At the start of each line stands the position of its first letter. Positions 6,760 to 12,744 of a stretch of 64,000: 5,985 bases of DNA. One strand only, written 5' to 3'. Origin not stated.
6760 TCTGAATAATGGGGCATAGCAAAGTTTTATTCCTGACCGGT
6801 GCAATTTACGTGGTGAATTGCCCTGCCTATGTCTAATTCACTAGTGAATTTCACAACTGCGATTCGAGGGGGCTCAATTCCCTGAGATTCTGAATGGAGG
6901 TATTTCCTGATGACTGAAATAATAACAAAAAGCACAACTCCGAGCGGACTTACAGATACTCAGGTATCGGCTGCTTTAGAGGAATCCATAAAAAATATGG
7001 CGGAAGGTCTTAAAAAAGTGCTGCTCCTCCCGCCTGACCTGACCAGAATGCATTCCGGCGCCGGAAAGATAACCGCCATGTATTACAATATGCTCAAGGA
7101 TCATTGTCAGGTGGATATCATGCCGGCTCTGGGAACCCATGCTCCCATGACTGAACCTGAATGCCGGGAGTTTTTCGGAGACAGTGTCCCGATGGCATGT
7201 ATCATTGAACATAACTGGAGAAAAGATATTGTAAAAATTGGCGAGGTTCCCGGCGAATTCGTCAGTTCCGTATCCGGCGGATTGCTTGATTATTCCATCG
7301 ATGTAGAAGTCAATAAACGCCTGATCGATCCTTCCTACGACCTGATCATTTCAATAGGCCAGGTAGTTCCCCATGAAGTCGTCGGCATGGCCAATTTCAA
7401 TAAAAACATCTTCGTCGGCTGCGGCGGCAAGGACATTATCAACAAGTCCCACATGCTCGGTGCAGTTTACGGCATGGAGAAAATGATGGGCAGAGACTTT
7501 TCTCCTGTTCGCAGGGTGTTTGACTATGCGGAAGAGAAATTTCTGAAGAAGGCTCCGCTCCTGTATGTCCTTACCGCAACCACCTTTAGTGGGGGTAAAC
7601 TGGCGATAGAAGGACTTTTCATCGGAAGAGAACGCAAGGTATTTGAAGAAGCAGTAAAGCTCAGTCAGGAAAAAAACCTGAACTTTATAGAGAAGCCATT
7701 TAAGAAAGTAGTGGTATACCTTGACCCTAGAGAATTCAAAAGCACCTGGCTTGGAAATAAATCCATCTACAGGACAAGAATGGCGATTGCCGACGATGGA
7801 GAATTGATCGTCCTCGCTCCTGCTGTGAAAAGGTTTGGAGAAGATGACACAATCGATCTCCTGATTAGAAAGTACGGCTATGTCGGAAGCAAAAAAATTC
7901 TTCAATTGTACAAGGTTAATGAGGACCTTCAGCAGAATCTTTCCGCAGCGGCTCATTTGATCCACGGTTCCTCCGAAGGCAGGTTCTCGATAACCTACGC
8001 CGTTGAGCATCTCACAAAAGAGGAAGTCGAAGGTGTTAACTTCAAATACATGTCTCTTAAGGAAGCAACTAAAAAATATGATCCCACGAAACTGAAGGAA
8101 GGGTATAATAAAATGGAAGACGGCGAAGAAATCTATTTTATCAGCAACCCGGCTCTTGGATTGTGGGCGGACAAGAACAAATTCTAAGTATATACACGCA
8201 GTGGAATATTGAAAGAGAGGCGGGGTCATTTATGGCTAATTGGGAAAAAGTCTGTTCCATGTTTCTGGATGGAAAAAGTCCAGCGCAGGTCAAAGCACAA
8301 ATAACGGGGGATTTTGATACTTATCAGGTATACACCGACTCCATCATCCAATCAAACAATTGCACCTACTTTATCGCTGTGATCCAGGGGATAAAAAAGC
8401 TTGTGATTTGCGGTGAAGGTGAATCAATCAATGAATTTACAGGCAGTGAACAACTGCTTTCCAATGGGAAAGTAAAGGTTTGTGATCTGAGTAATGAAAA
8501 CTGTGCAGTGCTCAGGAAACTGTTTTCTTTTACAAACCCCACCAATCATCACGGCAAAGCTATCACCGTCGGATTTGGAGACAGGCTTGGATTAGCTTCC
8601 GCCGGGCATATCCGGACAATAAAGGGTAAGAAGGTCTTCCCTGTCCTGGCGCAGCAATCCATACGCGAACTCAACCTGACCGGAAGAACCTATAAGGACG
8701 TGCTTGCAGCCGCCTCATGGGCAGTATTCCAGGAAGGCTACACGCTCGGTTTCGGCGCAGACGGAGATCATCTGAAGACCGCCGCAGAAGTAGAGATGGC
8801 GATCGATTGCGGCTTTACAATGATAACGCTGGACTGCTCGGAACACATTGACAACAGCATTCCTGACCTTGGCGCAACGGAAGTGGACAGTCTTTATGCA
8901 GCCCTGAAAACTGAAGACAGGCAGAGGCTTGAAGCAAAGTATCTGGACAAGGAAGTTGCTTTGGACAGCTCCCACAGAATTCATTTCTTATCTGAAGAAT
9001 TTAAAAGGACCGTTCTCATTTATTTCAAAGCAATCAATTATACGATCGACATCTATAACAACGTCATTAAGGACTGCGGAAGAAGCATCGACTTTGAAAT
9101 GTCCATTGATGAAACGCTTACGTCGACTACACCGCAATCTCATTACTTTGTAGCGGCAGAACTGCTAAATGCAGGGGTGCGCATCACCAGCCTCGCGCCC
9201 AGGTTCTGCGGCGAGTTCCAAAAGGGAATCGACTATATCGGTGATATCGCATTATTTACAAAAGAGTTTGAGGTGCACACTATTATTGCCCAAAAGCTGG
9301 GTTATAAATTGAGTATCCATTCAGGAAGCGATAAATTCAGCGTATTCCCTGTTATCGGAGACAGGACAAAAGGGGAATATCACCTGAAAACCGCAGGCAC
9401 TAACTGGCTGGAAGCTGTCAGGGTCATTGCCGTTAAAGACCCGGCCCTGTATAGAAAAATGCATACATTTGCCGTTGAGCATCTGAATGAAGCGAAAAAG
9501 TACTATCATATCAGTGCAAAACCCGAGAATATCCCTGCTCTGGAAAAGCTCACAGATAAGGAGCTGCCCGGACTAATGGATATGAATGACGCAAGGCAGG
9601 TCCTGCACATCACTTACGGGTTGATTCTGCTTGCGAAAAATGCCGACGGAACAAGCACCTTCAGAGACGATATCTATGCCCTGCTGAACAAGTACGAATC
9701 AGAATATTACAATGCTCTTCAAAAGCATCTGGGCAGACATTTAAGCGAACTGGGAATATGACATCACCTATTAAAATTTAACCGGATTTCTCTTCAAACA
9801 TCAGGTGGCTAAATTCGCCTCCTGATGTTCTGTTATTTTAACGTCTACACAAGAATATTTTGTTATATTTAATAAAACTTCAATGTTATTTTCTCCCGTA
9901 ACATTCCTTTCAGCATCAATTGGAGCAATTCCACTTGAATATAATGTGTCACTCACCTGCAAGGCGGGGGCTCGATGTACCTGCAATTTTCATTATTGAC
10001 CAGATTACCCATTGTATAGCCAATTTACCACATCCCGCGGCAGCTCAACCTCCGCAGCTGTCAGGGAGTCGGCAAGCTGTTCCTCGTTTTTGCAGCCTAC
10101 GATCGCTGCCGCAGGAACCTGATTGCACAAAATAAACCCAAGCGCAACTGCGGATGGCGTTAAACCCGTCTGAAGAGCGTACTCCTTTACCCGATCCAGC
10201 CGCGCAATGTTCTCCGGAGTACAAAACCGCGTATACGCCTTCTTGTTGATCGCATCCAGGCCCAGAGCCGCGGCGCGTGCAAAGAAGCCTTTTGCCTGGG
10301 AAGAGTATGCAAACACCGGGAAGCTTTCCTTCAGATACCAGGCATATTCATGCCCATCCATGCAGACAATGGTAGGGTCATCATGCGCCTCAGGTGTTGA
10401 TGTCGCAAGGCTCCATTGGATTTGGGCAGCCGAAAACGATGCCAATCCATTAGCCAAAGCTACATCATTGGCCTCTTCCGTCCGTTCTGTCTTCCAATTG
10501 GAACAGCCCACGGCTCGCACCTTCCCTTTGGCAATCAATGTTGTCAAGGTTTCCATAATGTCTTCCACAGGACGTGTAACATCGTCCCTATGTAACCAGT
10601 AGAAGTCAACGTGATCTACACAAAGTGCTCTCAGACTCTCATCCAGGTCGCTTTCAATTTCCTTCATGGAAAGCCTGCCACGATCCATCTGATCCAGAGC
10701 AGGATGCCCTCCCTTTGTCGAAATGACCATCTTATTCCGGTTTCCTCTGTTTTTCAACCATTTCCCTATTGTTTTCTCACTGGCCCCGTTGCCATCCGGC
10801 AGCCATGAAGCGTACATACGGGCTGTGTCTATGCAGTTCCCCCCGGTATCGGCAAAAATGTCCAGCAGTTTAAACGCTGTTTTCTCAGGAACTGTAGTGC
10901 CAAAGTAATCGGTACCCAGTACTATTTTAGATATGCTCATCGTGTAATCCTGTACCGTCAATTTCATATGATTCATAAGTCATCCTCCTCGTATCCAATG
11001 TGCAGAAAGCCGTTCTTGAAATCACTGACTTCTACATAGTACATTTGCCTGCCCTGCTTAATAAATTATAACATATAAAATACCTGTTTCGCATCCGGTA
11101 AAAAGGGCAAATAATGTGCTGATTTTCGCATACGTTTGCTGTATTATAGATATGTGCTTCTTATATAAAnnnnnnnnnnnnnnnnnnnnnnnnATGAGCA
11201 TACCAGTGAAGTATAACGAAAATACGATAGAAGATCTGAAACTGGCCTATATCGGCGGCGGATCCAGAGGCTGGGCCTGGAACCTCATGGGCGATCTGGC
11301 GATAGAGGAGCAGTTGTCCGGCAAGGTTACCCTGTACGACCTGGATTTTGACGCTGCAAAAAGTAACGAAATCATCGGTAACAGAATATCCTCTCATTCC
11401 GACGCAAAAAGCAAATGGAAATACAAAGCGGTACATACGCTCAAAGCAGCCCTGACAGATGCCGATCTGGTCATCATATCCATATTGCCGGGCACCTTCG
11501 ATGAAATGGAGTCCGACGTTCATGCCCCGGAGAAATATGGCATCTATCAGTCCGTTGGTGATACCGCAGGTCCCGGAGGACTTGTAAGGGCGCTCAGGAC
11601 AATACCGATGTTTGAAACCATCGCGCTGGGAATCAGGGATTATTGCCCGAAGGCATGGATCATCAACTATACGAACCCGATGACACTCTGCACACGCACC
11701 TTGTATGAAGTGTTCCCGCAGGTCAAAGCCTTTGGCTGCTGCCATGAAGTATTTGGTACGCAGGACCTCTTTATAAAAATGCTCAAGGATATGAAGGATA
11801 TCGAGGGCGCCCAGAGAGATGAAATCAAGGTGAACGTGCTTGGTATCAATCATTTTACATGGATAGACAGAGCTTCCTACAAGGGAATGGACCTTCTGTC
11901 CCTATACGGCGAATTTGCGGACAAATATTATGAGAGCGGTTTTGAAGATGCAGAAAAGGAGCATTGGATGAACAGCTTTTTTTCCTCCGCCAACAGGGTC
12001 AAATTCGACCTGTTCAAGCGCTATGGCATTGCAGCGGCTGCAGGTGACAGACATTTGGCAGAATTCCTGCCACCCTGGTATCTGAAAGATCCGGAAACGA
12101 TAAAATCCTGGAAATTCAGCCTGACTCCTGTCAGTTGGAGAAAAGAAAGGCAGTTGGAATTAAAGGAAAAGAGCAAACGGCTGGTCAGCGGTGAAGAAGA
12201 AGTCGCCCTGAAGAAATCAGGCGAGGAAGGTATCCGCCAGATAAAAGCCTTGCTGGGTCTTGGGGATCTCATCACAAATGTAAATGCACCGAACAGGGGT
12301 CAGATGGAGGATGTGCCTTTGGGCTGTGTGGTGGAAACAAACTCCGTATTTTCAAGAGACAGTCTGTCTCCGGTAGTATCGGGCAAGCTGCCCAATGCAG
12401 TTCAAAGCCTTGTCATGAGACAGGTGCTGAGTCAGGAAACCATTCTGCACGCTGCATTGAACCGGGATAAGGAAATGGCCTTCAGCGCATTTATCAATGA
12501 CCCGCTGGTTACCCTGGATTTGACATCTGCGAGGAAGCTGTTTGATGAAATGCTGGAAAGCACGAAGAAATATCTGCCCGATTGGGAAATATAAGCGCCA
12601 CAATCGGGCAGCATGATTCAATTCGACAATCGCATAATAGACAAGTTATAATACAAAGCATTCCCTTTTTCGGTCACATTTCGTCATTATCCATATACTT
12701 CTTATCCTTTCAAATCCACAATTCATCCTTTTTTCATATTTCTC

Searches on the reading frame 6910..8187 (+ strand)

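Call 79: search_protein_families(library=pfam, proteins=[window:6910-8187:+], max_evalue=0.001)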
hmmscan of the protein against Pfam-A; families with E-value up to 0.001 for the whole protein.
window:6910-8187:+ (425 aa): 1 family
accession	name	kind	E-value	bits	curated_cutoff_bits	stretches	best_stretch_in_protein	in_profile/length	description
PF09861.14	Lar_N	-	6.7e-15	55.3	23.3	1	15-183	30-194/204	Lactate racemase N-terminal domain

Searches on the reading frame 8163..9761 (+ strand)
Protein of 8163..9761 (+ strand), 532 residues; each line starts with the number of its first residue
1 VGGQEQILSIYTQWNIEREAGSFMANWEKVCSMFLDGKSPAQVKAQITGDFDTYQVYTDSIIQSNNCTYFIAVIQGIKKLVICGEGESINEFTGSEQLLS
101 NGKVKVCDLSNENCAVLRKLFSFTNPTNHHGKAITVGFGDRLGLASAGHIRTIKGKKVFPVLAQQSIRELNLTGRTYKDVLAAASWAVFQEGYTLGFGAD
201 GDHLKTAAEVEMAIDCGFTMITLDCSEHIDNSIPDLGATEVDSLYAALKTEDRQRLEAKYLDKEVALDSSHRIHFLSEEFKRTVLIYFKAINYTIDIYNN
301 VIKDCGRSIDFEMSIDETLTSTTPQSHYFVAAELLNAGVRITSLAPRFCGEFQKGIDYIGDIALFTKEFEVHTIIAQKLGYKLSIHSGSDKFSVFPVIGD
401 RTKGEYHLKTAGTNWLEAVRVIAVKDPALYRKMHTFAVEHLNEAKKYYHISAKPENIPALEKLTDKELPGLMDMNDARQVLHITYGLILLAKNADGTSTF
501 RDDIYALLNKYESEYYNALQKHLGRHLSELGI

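Call 79: search_protein_families(library=pfam, proteins=[window:8163-9761:+], max_evalue=0.001)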
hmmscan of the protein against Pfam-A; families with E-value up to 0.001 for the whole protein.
window:8163-9761:+ (532 aa): 1 family
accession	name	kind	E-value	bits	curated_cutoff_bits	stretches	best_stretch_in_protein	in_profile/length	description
PF16257.11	UxaE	-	3.3e-199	662.9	27.1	1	57-530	1-475/475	tagaturonate epimerase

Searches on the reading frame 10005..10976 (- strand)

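Call 79: search_protein_families(library=pfam, proteins=[window:10005-10976:-], max_evalue=0.001)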
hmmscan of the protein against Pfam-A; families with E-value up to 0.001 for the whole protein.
window:10005-10976:- (323 aa): 1 family
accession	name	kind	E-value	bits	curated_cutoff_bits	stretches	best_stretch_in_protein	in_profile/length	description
PF00248.27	Aldo_ket_red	-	4.3e-57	193.8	24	1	17-318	1-284/291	Aldo/keto reductase family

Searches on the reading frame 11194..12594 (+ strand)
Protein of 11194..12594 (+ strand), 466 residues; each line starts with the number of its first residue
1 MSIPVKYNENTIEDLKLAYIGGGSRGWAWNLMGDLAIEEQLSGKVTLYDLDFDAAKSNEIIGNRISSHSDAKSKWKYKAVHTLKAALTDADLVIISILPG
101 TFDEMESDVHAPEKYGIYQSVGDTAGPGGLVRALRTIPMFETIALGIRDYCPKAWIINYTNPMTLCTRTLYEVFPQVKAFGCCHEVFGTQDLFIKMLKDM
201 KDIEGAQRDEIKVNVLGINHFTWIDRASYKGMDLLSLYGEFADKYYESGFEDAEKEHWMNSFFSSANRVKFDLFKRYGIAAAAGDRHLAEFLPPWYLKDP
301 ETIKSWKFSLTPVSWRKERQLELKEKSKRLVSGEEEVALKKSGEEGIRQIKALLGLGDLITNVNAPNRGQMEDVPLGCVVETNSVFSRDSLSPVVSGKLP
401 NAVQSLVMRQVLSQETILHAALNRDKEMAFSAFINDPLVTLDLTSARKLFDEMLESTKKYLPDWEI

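Call 79: search_protein_families(library=pfam, proteins=[window:11194-12594:+], max_evalue=0.001)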
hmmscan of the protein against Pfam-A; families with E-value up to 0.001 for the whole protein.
window:11194-12594:+ (466 aa): 2 families
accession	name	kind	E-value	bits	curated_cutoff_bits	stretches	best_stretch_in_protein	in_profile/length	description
PF02056.22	Glyco_hydro_4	-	2.9e-57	193.6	23.2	1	16-197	1-181/183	Family 4 glycosyl hydrolase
PF11975.13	Glyco_hydro_4C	-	1.1e-43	150.1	24.1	1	215-439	1-211/211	Family 4 glycosyl hydrolase C-terminal domain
